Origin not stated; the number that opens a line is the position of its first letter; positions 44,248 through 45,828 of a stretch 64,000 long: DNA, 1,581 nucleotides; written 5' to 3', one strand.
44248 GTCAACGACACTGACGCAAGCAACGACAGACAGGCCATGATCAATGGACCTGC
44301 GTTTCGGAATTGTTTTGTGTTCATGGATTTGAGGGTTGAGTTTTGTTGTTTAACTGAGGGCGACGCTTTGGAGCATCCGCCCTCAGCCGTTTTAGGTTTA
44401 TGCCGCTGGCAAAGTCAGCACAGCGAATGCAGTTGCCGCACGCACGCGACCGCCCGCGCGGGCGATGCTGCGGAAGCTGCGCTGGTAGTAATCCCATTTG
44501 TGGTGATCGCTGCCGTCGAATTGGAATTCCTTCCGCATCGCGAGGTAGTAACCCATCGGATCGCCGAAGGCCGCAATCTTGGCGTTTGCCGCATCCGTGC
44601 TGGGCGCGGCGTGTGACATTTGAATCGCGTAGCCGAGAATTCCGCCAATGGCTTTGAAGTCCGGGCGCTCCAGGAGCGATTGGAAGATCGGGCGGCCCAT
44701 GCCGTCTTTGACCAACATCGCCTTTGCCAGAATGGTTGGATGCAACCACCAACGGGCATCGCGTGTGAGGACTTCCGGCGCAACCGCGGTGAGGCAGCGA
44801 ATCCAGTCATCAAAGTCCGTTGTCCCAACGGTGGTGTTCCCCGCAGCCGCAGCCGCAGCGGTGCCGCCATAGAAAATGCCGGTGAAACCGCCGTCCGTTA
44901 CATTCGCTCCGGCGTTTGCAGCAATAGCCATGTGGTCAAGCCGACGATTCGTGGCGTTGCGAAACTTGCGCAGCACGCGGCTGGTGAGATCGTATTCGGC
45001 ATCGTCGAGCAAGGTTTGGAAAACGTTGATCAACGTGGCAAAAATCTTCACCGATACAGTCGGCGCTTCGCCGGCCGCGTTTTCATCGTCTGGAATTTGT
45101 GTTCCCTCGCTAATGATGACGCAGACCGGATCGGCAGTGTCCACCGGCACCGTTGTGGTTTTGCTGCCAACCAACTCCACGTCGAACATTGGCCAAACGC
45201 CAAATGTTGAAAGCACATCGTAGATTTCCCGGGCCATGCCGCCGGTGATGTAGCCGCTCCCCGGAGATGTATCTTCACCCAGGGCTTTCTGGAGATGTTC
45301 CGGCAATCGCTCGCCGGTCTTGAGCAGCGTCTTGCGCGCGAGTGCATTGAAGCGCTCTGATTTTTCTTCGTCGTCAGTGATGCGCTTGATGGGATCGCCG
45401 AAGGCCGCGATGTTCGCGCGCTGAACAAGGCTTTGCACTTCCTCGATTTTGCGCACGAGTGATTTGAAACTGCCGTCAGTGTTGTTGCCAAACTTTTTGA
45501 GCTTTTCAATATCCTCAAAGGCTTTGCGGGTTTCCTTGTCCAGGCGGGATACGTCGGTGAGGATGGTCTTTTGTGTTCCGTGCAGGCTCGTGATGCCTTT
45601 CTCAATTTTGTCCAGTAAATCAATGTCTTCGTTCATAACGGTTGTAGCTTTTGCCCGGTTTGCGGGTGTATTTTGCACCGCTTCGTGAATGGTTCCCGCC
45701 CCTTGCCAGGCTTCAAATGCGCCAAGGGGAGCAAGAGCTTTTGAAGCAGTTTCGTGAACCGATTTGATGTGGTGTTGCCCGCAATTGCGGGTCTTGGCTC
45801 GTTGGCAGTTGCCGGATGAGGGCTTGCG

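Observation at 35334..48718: Compact ~13.4-kb Mu-type transposable element with a capsid gene but no packaging, portal or tail machinery (candidate transposable phage satellite or capsid-bearing transposon)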

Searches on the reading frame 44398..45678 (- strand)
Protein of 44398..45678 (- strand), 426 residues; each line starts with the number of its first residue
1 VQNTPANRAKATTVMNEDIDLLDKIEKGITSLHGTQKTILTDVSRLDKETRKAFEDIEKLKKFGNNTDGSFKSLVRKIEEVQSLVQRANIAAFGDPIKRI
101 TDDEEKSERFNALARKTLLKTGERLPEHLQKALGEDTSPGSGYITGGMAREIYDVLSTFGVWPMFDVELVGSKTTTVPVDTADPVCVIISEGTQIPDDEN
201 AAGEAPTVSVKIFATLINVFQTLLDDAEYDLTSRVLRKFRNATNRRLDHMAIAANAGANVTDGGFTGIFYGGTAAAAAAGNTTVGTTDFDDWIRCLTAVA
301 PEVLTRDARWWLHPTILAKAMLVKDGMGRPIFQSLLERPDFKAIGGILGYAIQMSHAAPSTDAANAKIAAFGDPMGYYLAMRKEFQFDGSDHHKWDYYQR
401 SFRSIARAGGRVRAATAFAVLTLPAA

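Call 4: search_protein_families(library=pfam, proteins=[window:44398-45678:-], max_evalue=0.01)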
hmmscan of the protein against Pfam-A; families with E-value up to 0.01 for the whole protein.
window:44398-45678:- (426 aa): 2 families
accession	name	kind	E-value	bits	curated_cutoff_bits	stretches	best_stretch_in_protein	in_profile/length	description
PF05065.19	Phage_capsid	-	8.4e-26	91.4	24.2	1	163-422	25-279/280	Phage capsid family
PF25209.1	Phage_capsid_4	-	0.00036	21.3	27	1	144-358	15-197/262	Phage capsid protein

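Call 6: search_protein_families(library=phrogs, proteins=[window:44398-45678:-], max_evalue=0.01)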
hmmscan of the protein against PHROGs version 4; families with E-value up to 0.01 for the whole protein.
window:44398-45678:- (426 aa): 2 families
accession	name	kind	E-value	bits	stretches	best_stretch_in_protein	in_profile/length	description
phrog_10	-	head and packaging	1.1e-26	95.1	1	21-426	268-638/752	major head protein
phrog_15928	-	head and packaging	0.0035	18.4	1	281-379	43-136/185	major head protein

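Call 7: search_protein_families(library=ncbifam, proteins=[window:44398-45678:-], max_evalue=0.01)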
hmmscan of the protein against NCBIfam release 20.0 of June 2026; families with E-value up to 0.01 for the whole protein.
window:44398-45678:- (426 aa): 3 families
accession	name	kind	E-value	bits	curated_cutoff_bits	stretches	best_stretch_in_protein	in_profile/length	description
TIGR01554.3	major_cap_HK97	equivalog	8.2e-35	120.6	27.5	1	47-422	16-384/385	phage major capsid protein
NF043058.1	T4SS_LegC2C7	subfamily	0.0046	16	350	1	22-83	233-291/348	LegC2/C7 family Dot/Icm T4SS effector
NF038191.1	V_Cas12k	exception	0.0061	15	150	1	12-132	110-233/629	type V CRISPR-associated protein Cas12k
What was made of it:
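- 44398..45636 (-): HK97-fold major capsid protein (412 aa as called; ORF extends to 45678) with a ~120-aa helical N-terminal delta domain. PF05065 8e-26 and TIGR01554 8e-35 (calls 4, 7).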

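Call 46: find_homologous_proteins(query=window:44398-45678:-, max_evalue=0.00001)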
Query window:44398-45678:- (426 aa): 130 proteins with E <= 0.00001 among 8000 candidates; the best 120 are listed.
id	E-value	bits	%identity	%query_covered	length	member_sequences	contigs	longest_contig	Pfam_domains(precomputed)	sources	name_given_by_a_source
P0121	1.8e-273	924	100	97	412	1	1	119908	PF05065.20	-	-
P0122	1.9e-122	427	50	95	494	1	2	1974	PF05065.20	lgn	-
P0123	1.7e-119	417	49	95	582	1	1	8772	PF05065.20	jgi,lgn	-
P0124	1.5e-116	408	49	96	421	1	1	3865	PF05065.20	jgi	jgi:HK97 family phage major capsid protein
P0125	4.2e-116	406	48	96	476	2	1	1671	PF05065.20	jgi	jgi:HK97 family phage major capsid protein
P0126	4.8e-114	399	50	92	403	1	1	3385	PF05065.20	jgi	-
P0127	1.3e-113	398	48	95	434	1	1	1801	PF05065.20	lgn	-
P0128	3.9e-112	393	49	92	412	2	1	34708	PF05065.20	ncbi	-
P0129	2.9e-111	390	48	95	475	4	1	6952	PF05065.20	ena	-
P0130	3.4e-111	390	48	95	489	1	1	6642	PF05065.20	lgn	-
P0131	3.8e-111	390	48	92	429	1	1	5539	PF05065.20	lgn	-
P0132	1.4e-109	385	48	95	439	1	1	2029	PF05065.20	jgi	jgi:HK97 family phage major capsid protein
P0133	1.9e-109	384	46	95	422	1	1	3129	PF05065.20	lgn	-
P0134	5.1e-109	383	46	95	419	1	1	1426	PF05065.20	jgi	jgi:HK97 family phage major capsid protein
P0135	7.1e-109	382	46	94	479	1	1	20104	PF05065.20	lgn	-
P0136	9.5e-109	382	46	95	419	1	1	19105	PF05065.20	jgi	jgi:HK97 family phage major capsid protein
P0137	2.1e-108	381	47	96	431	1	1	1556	PF05065.20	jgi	jgi:HK97 family phage major capsid protein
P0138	4.1e-108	380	48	96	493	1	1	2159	PF05065.20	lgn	-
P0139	9.2e-108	379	46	96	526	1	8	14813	PF05065.20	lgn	-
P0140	6.6e-107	376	46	91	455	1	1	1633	PF05065.20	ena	-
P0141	2.7e-106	374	46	95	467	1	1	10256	PF05065.20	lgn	-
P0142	1.1e-105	372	47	95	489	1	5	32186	PF05065.20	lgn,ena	-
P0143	1.3e-105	372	47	96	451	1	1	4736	PF05065.20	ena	-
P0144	4.6e-105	370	45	95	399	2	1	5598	PF05065.20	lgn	-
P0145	1.0e-104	369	47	92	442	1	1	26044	PF05065.20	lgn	-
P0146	1.6e-104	368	48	95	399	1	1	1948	PF05065.20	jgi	jgi:HK97 family phage major capsid protein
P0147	1.9e-104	368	45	96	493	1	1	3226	PF05065.20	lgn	-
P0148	3.9e-104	367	47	96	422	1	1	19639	PF05065.20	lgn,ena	-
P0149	6.3e-104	366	45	93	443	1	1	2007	PF05065.20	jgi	jgi:HK97 family phage major capsid protein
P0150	7.0e-104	366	45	95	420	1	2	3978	PF05065.20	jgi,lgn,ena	-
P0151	7.6e-104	366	45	95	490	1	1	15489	PF05065.20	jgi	jgi:HK97 family phage major capsid protein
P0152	8.0e-104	366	49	93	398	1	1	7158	PF05065.20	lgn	-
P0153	2.7e-103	364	45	95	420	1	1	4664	PF05065.20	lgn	-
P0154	3.2e-103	364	44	96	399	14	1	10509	PF05065.20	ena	-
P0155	3.3e-103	364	46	95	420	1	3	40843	PF05065.20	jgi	jgi:HK97 family phage major capsid protein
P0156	7.9e-103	362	44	97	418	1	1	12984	PF05065.20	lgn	-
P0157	9.0e-103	362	46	95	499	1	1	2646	PF05065.20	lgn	-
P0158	1.8e-102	361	45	96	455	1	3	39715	PF05065.20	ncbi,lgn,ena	-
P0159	2.1e-102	361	45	94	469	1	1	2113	PF05065.20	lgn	-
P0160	2.9e-102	361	45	96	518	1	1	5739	PF05065.20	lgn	-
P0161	3.5e-102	360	44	93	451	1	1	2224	PF05065.20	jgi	jgi:HK97 family phage major capsid protein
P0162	6.8e-102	359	43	95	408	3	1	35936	PF05065.20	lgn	-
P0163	1.1e-101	359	43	97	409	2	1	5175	PF05065.20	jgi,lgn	-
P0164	2.3e-101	358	44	94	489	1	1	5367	PF05065.20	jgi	jgi:HK97 family phage major capsid protein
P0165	3.5e-101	357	46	96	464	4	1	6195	PF05065.20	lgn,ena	-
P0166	4.4e-101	357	46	95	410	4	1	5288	PF05065.20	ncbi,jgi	ncbi:MAG: phage major capsid protein [Verrucomicrobiia bacterium]|jgi:HK97 family phage major capsid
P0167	1.5e-100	355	46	95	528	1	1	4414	PF05065.20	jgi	-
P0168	2.0e-100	354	44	96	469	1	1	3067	PF25209.3,PF05065.20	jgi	jgi:HK97 family phage major capsid protein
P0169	3.3e-100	354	45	96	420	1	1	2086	PF05065.20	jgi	jgi:HK97 family phage major capsid protein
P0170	2.8e-99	351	44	96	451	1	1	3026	PF05065.20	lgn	-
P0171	8.5e-99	349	45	95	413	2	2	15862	PF05065.20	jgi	jgi:HK97 family phage major capsid protein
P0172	1.5e-98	348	43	100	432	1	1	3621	PF05065.20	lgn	-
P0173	2.3e-98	348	46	89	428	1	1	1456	PF05065.20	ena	-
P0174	5.9e-98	346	44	95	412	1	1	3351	PF25209.3,PF05065.20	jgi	jgi:HK97 family phage major capsid protein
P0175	6.4e-98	346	41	97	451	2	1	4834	PF05065.20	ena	-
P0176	7.9e-98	346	43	95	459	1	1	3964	PF05065.20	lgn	-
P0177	8.0e-98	346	45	94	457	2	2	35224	PF05065.20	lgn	-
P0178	1.1e-97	345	44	95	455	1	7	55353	PF05065.20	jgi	jgi:HK97 family phage major capsid protein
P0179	1.6e-97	345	45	95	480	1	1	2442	PF05065.20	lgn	-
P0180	2.5e-97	344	43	96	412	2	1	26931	PF25209.3,PF05065.20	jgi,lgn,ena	-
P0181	4.8e-97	343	45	92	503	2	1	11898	PF05065.20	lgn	-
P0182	1.1e-96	342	45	95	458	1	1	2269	PF05065.20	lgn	-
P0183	3.1e-96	341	44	88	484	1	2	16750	PF05065.20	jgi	jgi:HK97 family phage major capsid protein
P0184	3.5e-96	340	43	94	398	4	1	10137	PF05065.20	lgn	-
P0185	4.3e-96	340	42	96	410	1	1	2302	PF05065.20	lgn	-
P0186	6.4e-96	340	43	95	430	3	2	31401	PF05065.20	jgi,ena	jgi:HK97 family phage major capsid protein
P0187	7.3e-96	339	44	99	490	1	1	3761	PF05065.20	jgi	jgi:HK97 family phage major capsid protein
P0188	8.0e-96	339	43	95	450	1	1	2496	PF05065.20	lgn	-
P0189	2.1e-95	338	44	96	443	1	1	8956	PF05065.20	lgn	-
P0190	2.6e-95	338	44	96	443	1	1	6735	PF05065.20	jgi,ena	-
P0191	2.9e-95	337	43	96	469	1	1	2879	PF05065.20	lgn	-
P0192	5.3e-95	337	44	89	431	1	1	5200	PF05065.20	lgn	-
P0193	7.6e-95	336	42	95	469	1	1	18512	PF05065.20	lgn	-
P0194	8.5e-95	336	43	94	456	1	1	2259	PF05065.20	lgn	-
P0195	9.4e-95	336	41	99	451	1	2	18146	PF05065.20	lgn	-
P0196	1.7e-94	335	43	96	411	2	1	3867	PF05065.20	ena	-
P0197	4.7e-94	333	44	91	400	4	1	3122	PF05065.20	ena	-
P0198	5.1e-94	333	43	95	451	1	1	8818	PF05065.20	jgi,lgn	jgi:HK97 family phage major capsid protein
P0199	6.1e-94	333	41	95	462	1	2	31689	PF05065.20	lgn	-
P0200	7.9e-94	333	43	94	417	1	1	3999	PF05065.20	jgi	-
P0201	1.6e-93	332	43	91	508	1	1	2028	PF05065.20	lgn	-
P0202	2.1e-93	331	44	95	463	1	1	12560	PF05065.20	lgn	-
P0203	2.2e-93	331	43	93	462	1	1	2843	PF05065.20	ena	-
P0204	3.1e-93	331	43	94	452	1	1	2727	PF05065.20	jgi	-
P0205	4.4e-93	330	52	69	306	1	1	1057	PF05065.20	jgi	-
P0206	5.4e-93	330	43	96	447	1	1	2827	PF05065.20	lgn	-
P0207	6.1e-93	330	42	96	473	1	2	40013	PF05065.20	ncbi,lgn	-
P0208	1.4e-92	329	43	89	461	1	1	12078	PF05065.20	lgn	-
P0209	2.7e-92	328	41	95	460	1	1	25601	PF05065.20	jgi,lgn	-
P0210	1.2e-91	326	41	95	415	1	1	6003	PF05065.20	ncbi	-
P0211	3.7e-91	324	42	94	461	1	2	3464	PF05065.20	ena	-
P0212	6.8e-91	323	43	96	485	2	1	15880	PF05065.20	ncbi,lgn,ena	-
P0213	1.5e-90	322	41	92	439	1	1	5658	PF05065.20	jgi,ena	-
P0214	1.4e-89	319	41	93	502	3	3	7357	PF25209.3,PF05065.20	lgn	-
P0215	1.1e-88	316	43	92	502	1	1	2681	PF05065.20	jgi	jgi:HK97 family phage major capsid protein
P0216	2.7e-88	314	42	95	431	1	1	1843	PF05065.20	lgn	-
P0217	3.3e-88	314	41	98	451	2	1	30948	PF05065.20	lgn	-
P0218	7.9e-88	313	44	93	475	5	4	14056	PF05065.20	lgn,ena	-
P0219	4.4e-87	311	41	96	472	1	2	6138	PF05065.20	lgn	-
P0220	9.1e-87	309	41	95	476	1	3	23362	PF25209.3,PF05065.20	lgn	-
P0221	2.5e-86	308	41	96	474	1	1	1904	PF05065.20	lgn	-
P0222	2.6e-86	308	43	88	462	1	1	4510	PF05065.20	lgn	-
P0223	6.2e-86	307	41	96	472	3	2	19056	PF05065.20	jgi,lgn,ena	jgi:HK97 family phage major capsid protein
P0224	1.9e-85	305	38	96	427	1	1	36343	PF05065.20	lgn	-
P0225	3.3e-85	304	41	85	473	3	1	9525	PF05065.20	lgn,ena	-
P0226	5.2e-85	304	42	94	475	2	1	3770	PF05065.20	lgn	-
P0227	7.2e-84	300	42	95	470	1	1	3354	PF25209.3,PF05065.20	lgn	-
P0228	4.0e-83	297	38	99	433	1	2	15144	PF05065.20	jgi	jgi:HK97 family phage major capsid protein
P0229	8.5e-83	296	41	96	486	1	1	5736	PF05065.20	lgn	-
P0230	1.3e-81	293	40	94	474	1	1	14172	PF05065.20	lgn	-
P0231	6.8e-81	290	41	95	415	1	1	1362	PF05065.20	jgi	-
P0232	7.0e-81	290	40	88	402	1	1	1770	PF05065.20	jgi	jgi:HK97 family phage major capsid protein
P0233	1.2e-78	283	41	95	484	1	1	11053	PF05065.20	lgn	-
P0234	1.4e-78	282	38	95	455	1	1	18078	PF05065.20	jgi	-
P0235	3.3e-78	281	40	97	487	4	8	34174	PF05065.20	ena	-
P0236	3.6e-78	281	45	78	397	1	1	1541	PF05065.20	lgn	-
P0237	4.1e-77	278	36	95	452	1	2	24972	PF05065.20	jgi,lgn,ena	jgi:HK97 family phage major capsid protein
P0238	3.3e-75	271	38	95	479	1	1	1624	PF05065.20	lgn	-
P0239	1.2e-73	266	38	94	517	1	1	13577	PF25209.3,PF05065.20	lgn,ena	-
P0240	3.2e-72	262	37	94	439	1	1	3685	PF25209.3,PF05065.20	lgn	-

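Call 47: find_encoding_contigs(protein=P0128, flank=10000, max_places=2)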
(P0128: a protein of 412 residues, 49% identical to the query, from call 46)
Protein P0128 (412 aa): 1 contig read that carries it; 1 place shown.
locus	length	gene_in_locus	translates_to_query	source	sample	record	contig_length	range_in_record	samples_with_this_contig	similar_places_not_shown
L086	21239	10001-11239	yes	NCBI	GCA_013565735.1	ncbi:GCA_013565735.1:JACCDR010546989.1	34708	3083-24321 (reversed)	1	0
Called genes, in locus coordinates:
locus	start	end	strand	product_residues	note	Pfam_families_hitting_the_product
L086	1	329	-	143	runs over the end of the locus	-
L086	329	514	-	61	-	-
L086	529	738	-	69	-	-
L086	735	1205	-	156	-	-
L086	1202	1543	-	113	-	-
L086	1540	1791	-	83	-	-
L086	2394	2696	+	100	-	-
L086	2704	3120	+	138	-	PF14373:Imm_superinfect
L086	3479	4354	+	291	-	-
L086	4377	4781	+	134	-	-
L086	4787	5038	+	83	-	-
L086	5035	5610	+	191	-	-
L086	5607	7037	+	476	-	PF17289:Terminase_6C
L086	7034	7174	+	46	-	-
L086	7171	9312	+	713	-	PF04860:Phage_portal, PF04233:Phage_Mu_F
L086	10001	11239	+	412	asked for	PF05065:Phage_capsid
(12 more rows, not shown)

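Call 48: find_encoding_contigs(protein=P0178, flank=10000, max_places=2)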
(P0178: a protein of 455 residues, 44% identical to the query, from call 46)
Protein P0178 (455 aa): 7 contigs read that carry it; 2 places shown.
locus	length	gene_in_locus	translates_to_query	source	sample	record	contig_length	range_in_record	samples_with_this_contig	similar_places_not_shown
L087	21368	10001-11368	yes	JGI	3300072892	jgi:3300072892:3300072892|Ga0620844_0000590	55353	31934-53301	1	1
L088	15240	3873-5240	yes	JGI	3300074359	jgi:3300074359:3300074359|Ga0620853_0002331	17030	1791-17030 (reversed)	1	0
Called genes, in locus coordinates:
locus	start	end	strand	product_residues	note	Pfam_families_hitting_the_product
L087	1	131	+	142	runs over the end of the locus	PF12844:HTH_19 (weak), PF13560:HTH_31, PF01381:HTH_3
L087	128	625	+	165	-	-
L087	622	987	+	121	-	PF14237:GYF_2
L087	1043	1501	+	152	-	-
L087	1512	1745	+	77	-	-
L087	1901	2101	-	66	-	-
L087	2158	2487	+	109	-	-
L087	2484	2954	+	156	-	PF23987:Phage_holin_10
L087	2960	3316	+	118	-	-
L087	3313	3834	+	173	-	PF05257:CHAP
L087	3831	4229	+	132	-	-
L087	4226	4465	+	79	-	-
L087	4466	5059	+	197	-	-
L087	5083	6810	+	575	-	-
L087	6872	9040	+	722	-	PF04860:Phage_portal, PF04233:Phage_Mu_F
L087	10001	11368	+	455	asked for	PF05065:Phage_capsid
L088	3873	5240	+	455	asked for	PF05065:Phage_capsid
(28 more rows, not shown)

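Call 83: predict_structure(alignment_id=A6)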
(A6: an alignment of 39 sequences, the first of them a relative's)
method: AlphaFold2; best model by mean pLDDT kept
length: 412 residues; sequences in the alignment: 39
mean_pLDDT: 81.2   pTM: 0.73
mean pLDDT of the five models: 81.2, 78.5, 76.1, 74.2, 67.9
residues with pLDDT >= 90: 157; 70-90: 150; 50-70: 96; < 50: 9
segments of 3 or more residues with pLDDT < 50: 28-30
pLDDT, mean of each block of 10 residues (from residue 1): 62 60 50 66 67 60 70 59 83 83 71 66 59 82 89 90 82 78 68 86 87 85 92 95 90 96 94 94 93 94 93 89 75 92 95 96 92 78 82 92 95 81
secondary structure, 60 per line:
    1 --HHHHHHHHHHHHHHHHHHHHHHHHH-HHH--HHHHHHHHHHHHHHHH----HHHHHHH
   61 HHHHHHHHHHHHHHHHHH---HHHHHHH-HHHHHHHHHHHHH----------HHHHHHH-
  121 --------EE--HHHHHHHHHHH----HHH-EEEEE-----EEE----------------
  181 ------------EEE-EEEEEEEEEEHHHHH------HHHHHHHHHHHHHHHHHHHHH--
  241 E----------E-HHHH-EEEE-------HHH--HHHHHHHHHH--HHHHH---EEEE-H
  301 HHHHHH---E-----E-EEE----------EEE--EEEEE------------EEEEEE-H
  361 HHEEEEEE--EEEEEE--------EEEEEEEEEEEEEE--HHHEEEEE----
elements in order: H3-27 H34-49 H54-78 H82-88 H90-102 H113-119 H133-143 E152-156 E162-164 E193-195 E197-206 H207-211 H218-238 H254-257 E259-262 H275-284 H287-291 E295-298 H300-306 E318-320 E331-333 E336-340 E353-358 E363-368 E371-376 E385-398 E404-408

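Call 86: fold_search(model_id=the predicted structure, library=pdb)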
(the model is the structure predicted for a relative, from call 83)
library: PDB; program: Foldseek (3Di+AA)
matches with E <= 10: 613; with E <= 0.001: 352
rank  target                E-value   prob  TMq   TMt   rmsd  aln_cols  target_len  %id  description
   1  6tb9_A5               1.7e-14  1.00  0.45  0.61   7.0       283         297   20  Capsid of native GTA particle computed with C5 symmetry (released 2020-07-22)
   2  6tb9_A4               3.7e-14  1.00  0.48  0.66   4.9       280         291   21  Capsid of native GTA particle computed with C5 symmetry (released 2020-07-22)
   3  6tsu_A5               3.7e-14  1.00  0.45  0.61   6.1       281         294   22  Capsid of empty GTA particle computed with C5 symmetry (released 2020-07-22)
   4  9lw6_1                1.1e-12  1.00  0.45  0.62  10.2       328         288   16  Top cap of bacteriophage Mycofy1 mature head (C5 symmetry) (released 2025-04-16)
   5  9gyi_B                8.1e-12  1.00  0.43  0.59   6.9       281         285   17  Cryo-EM structure of the capsid-forming phage-inducible chromosomal island (cf-PICI) EcCI2 (released 2025-09-10)
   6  6tsu_B5               9.1e-12  1.00  0.46  0.66   6.0       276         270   20  Capsid of empty GTA particle computed with C5 symmetry (released 2020-07-22)
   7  2ft1_G                9.7e-12  1.00  0.44  0.65   5.6       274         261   16  Bacteriophage HK97 Head II (released 2006-02-07)
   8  2ft1_F                1.2e-11  1.00  0.42  0.64   7.5       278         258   17  Bacteriophage HK97 Head II (released 2006-02-07)
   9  9ous_A                1.2e-11  1.00  0.41  0.56  12.2       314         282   18  D3 Virion icos (released 2026-03-11)
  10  8eck_A                1.3e-11  1.00  0.41  0.51   7.2       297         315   16  Gordonia phage Cozz (released 2023-02-01)
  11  6tb9_B5               2.2e-11  1.00  0.45  0.65   6.3       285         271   18  Capsid of native GTA particle computed with C5 symmetry (released 2020-07-22)
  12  8edu_G                2.5e-11  1.00  0.42  0.54  14.3       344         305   14  Mycobacteriophage Muddy capsid (released 2023-02-01)
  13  8eci_A                5.1e-11  1.00  0.42  0.53  15.3       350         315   16  Arthrobacter phage Bridgette (released 2023-02-01)
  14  9gyi_A                5.4e-11  1.00  0.46  0.62   5.7       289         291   16  Cryo-EM structure of the capsid-forming phage-inducible chromosomal island (cf-PICI) EcCI2 (released 2025-09-10)
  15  8eb4_G                5.4e-11  1.00  0.40  0.51   7.8       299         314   17  Gordonia phage Ziko (released 2023-02-01)
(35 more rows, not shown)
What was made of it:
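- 44398..45636 (-): The AF2 model (pLDDT 81) matches RcGTA, HK97 and cf-PICI capsids at 1e-14 to 1e-11 (calls 83, 86).
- On HK97-fold major capsid protein: Foldseek gives RcGTA 6tb9 at 1.7e-14 and HK97 2ft1 at 1e-11 (call 86).
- Closest known: Capsid-forming PICIs. Same: The cf-PICI EcCI2 capsid is among the best fold matches (call 86).
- It has its own capsid gene, with a delta domain that could self-scaffold (calls 83, 86).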

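Call 93: find_related_loci(query=A6, collection=viral_contigs, flank=10000)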
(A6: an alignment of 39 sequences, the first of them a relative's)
Query A6 (412 aa) in viral_contigs; peptide patterns used: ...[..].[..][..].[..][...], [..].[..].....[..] (x = any residue, [..] = any of these).
260 stretches matched a pattern; 106 encode a relative of the query (tblastn E <= 1e-3); the best 80 are kept; 80 distinct loci.
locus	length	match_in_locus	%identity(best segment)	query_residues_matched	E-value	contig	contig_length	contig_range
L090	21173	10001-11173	49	14-399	5e-121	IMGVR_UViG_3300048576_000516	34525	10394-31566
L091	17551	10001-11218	47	5-411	2e-106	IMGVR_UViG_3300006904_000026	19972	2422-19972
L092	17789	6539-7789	44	5-412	1e-105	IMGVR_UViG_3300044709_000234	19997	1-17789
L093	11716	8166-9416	44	5-412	1e-105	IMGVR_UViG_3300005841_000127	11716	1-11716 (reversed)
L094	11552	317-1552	43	1-411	5e-105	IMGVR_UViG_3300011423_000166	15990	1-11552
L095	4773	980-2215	43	1-411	5e-105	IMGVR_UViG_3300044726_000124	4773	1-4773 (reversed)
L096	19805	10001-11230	45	9-411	6e-104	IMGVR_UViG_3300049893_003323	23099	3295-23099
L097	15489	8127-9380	45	3-408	3e-103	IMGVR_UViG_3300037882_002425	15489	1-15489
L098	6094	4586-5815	44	3-412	8e-100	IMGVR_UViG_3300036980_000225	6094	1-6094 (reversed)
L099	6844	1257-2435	43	21-412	2e-99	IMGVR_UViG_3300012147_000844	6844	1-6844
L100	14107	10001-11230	44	3-412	2e-97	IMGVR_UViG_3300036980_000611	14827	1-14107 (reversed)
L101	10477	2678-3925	41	5-411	1e-96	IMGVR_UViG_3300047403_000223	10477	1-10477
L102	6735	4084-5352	44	5-412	4e-96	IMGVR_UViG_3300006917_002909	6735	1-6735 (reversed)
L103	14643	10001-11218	46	5-411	3e-105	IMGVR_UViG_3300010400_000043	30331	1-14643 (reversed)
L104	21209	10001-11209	39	9-409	3e-94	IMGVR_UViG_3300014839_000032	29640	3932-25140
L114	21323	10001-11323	40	1-412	7e-88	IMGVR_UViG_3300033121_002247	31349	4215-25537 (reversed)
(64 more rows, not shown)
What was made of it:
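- On Phage satellite (P4 / PICI / cf-PICI / PLE / PICMI sense): Related phage contigs are 30-42 kb when complete (call 93).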

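Call 95: find_related_loci(query=L114:512-1180:-, collection=viral_contigs, flank=10000)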
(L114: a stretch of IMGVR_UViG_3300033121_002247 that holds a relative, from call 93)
Query L114:512-1180:- (223 aa) in viral_contigs; peptide patterns used: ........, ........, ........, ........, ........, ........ (x = any residue, [..] = any of these).
8 stretches matched a pattern; 1 encode a relative of the query (tblastn E <= 1e-3); 1 distinct loci.
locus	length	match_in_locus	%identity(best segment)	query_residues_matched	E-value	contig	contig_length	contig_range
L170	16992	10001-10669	100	1-223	2e-146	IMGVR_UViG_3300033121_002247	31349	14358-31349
